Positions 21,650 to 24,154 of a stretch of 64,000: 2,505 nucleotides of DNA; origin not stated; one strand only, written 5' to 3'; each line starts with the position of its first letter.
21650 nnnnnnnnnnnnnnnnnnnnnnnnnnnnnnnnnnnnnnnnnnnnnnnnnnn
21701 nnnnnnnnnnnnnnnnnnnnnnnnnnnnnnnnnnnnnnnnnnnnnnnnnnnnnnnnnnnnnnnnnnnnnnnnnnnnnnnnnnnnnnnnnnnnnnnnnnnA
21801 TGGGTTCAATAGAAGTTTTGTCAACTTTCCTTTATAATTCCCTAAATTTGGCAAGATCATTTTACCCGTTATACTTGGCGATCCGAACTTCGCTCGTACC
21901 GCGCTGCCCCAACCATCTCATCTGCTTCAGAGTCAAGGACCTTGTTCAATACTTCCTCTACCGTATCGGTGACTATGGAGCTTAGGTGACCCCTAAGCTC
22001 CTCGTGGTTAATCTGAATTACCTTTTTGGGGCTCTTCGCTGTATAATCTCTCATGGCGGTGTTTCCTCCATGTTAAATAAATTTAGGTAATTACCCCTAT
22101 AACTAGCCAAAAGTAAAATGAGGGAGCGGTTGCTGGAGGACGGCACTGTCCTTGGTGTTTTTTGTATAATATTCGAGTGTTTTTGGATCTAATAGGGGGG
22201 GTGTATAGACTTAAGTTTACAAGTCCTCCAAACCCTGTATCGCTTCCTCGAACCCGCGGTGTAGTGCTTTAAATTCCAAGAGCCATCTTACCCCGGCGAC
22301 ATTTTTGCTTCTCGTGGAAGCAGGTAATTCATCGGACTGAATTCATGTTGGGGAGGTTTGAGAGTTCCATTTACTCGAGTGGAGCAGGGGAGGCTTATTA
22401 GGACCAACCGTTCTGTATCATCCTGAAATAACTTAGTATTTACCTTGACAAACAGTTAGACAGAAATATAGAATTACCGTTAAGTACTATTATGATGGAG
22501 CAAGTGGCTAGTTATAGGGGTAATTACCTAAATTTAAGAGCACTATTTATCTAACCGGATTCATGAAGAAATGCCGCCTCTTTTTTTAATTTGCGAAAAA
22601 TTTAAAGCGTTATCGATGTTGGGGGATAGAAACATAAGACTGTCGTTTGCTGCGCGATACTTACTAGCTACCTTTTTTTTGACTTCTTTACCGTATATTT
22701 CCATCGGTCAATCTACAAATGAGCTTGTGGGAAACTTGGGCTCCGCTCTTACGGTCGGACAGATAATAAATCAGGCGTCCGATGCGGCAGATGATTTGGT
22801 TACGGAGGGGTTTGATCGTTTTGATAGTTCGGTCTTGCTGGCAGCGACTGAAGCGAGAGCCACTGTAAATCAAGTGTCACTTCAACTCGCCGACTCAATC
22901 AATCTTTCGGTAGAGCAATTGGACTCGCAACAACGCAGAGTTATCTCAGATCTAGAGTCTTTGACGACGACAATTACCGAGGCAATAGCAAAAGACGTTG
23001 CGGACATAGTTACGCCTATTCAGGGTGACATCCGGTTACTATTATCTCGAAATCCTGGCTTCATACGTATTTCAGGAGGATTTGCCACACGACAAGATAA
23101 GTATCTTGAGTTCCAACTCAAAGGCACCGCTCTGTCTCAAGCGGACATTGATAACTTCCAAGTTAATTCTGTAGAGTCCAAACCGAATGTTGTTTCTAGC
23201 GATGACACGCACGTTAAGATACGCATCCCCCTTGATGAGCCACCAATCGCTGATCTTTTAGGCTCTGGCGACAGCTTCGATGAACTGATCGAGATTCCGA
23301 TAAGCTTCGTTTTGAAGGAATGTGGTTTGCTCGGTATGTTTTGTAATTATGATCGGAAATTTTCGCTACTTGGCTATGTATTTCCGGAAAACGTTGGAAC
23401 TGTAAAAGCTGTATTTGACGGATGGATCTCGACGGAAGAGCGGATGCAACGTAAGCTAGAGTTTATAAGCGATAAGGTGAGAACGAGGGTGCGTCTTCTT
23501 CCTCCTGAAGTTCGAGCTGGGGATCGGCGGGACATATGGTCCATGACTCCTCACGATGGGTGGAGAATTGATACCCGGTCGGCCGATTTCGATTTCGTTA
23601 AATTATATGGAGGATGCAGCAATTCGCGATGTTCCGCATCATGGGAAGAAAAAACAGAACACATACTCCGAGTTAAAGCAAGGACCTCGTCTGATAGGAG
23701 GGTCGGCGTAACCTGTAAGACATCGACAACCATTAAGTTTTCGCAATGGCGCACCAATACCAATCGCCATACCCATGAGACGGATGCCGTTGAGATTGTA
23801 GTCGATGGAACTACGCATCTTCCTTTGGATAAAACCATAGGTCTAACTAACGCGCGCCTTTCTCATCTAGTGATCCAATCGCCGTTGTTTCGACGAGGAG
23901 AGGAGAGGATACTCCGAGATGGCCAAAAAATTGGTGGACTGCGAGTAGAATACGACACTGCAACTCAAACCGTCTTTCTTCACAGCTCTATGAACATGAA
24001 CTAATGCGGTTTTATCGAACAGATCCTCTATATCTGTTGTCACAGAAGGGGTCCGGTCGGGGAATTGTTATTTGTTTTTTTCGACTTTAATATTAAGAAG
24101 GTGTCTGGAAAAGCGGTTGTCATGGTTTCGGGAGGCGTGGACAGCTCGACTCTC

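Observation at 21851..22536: IS256-family transposase remnant abutting the 5-kb element, with a pair of perfect 32-bp inverted repeats enclosing 395 bp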

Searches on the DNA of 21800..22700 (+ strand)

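Call 54: search_rna_families(source=window, start=21800, end=22700, threshold=evalue, max_evalue=1)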
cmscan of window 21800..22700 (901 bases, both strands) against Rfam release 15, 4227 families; matches with E-value up to 1: 0.
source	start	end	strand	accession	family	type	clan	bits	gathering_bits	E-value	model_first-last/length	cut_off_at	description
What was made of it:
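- Tried and rejected: The E-value scan of 21800-22700 found nothing (call 54).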

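Call 56: search_dna_similar(query=window:22086-22528:+, collection=plasmids, mode=distant, max_evalue=0.01)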
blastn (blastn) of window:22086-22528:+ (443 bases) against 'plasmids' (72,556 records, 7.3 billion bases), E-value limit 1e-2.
No match.
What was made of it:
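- Tried and rejected: Plasmid collection, distant blastn of the element (call 56).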

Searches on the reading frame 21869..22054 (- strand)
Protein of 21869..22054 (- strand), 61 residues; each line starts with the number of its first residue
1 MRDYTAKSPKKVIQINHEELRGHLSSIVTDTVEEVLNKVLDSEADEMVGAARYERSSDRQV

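Call 7: search_protein_families(library=pfam, proteins=[window:21869-22054:-], max_evalue=0.01)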
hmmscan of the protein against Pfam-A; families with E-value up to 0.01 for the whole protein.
window:21869-22054:- (61 aa): 1 family
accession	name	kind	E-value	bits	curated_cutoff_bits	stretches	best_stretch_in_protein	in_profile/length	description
PF00872.24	Transposase_mut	-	0.00066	19.1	21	1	14-60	12-58/379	Transposase, Mutator family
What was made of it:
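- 21876..22085 (-): IS256-family remnant, proximal part: the leader plus the first ~60 codons of the transposase (ORF 22054..21869). The window ORF alone scores 19.1 bits (call 7).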

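Call 8: search_protein_families(library=ncbifam, proteins=[window:21869-22054:-], max_evalue=0.01)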
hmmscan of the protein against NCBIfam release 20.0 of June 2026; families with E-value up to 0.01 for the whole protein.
window:21869-22054:- (61 aa): 0 families

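Call 34: find_homologous_proteins(query=window:21869-22054:-, max_evalue=0.001)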
Query window:21869-22054:- (61 aa): 8 proteins with E <= 0.001 among 8 candidates.
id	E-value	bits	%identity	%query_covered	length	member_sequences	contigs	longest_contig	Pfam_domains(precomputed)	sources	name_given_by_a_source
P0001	5.3e-25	103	87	98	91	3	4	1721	PF00872.25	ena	-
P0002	1.2e-23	99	82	98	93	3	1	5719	PF00872.25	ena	-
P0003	2.8e-23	98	80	100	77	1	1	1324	-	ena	-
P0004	1.8e-20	89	77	98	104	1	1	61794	PF00872.25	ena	-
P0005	1.2e-19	86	75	98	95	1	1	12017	PF00872.25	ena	-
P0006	1.8e-18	83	73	97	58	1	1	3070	-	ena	-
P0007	1.1e-16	77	98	69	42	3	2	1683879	-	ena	-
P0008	5.5e-8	50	59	75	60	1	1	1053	PF00872.25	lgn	-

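Call 36: find_encoding_contigs(protein=P0007, flank=10000, max_places=6)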
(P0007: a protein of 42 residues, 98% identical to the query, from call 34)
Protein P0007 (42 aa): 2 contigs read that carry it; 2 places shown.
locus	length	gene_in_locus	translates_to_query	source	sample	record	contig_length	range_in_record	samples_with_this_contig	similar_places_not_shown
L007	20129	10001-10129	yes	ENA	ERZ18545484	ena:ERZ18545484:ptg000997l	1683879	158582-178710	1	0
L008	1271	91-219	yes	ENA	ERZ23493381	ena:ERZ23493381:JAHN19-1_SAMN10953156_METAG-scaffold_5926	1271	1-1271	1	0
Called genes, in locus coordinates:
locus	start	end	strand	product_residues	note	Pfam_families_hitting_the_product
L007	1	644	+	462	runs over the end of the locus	PF00206:Lyase_1, PF10415:FumaraseC_C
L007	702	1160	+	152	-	-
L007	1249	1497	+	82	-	-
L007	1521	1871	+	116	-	PF02661:Fic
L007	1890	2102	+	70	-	-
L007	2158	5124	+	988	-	PF21445:ADDB_N, PF12705:PDDEXK_1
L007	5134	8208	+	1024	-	PF00580:UvrD-helicase, PF01443:Viral_helicase1 (faint), PF13245:AAA_19, PF13361:UvrD_C, PF13538:UvrD_C_2 (faint)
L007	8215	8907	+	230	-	PF00535:Glycos_transf_2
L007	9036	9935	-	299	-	PF05096:Glu_cyclase_2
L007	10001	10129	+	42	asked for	-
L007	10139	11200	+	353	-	PF00872:Transposase_mut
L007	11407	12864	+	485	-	-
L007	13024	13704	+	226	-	PF01325:Fe_dep_repress, PF02742:Fe_dep_repr_C, PF04023:FeoA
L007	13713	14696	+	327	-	PF01297:ZnuA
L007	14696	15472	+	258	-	PF02463:SMC_N (faint), PF00005:ABC_tran, PF13304:AAA_21 (faint)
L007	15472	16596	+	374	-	PF00950:ABC-3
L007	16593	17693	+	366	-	PF00950:ABC-3, PF01032:FecCD (weak)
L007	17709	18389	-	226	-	-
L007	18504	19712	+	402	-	PF13439:Glyco_transf_4, PF00534:Glycos_transf_1, PF13692:Glyco_trans_1_4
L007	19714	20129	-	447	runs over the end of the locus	PF00009:GTP_EFTU, PF01926:MMR_HSR1, PF02421:FeoB_N, PF00009:GTP_EFTU, PF01926:MMR_HSR1, PF02421:FeoB_N, PF04548:AIG1 (weak), PF14714:KH_dom-like, +8 more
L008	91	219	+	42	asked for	-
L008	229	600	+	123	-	PF00872:Transposase_mut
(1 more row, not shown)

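Call 67: search_protein_families(library=pfam, proteins=[L007:10139-11200:+], max_evalue=0.001)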
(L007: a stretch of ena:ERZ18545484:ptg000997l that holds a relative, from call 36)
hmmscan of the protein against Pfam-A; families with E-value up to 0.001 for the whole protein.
L007:10139-11200:+ (353 aa): 1 family
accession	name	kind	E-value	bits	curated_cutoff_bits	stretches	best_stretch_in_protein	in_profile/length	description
PF00872.24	Transposase_mut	-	6.6e-96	321.9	21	1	2-322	46-369/379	Transposase, Mutator family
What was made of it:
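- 21876..22085 (-): The downstream ORF in L007 hits PF00872 at 322 bits (call 67).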

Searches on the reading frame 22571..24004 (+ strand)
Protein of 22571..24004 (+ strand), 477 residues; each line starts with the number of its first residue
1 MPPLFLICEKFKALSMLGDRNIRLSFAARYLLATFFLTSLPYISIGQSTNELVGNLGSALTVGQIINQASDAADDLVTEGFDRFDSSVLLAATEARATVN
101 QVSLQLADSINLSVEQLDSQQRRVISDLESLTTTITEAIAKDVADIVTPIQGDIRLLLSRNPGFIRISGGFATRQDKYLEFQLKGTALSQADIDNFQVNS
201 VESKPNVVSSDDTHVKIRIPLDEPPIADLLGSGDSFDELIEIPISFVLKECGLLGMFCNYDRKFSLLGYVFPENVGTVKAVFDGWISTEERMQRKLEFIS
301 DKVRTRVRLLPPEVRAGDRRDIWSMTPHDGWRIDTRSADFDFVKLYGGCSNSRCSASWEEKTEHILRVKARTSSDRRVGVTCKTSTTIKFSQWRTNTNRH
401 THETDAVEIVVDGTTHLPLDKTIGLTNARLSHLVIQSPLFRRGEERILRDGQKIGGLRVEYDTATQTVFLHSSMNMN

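Call 7: search_protein_families(library=pfam, proteins=[window:22571-24004:+], max_evalue=0.01)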
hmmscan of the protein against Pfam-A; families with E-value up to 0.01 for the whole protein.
window:22571-24004:+ (477 aa): 0 families

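Call 8: search_protein_families(library=ncbifam, proteins=[window:22571-24004:+], max_evalue=0.01)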
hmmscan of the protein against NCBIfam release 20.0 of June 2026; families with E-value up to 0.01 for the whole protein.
window:22571-24004:+ (477 aa): 0 families
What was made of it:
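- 22616..24004 (+): Gene of unknown function (462-477 aa, signal-peptide-like N-terminus) immediately outside the IS256 left end. The start codon used in relative L012 is ATA here (22634-22636). No Pfam or NCBIfam family (calls 7, 8).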

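Call 31: find_encoding_contigs(protein=window:22571-24004:+, flank=10000, max_places=10)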
Protein window:22571-24004:+ (477 aa): no gene with exactly this product is on record in the collection.

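Call 33: find_encoding_contigs(protein=window:22616-24004:+, flank=10000, max_places=10)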
Protein window:22616-24004:+ (462 aa): no gene with exactly this product is on record in the collection.

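Call 57: find_homologous_proteins(query=window:22616-24004:+, max_evalue=0.00001)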
Query window:22616-24004:+ (462 aa): 6 proteins with E <= 0.00001 among 8000 candidates.
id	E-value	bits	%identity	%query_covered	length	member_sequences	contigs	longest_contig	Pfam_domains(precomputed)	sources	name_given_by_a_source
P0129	8.8e-267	903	91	99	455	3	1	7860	-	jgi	-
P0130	5.5e-211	719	82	90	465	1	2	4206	-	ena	-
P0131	5.0e-139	482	50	98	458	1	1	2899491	-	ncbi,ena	-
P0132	5.4e-138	479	49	98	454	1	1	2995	-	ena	-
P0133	1.6e-76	276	37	94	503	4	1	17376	-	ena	-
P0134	6.7e-73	264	36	89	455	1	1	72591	-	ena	-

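Call 58: find_encoding_contigs(protein=P0129, flank=8000, max_places=4)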
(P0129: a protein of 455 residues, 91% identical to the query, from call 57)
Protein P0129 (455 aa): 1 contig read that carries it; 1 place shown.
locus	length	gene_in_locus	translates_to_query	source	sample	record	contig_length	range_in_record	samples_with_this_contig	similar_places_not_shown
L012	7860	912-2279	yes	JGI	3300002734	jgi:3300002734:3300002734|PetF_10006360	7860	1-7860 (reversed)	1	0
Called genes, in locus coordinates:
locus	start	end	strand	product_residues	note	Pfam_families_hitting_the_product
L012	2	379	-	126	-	?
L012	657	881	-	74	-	-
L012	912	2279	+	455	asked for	-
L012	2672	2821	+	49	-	-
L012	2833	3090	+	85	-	-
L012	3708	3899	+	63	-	PF05598:DUF772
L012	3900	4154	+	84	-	-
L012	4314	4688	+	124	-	-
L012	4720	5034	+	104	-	PF13751:DDE_Tnp_1_6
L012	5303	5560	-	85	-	-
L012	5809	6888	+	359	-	-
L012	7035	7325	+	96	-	PF01740:STAS (weak)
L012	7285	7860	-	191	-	?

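Call 59: find_encoding_contigs(protein=P0130, flank=5000, max_places=4)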
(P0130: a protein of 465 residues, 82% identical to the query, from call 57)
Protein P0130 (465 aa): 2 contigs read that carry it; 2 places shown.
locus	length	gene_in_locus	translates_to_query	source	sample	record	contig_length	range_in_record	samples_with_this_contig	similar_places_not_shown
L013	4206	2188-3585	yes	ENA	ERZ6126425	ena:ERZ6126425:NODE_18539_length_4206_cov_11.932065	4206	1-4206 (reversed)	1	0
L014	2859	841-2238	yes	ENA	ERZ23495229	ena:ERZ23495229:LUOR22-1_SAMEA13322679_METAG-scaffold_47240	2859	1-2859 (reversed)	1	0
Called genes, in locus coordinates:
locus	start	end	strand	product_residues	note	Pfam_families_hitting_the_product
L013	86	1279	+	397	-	PF13518:HTH_28 (weak), PF13551:HTH_29 (weak)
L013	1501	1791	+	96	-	-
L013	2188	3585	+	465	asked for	-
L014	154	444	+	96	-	-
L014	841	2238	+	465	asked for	-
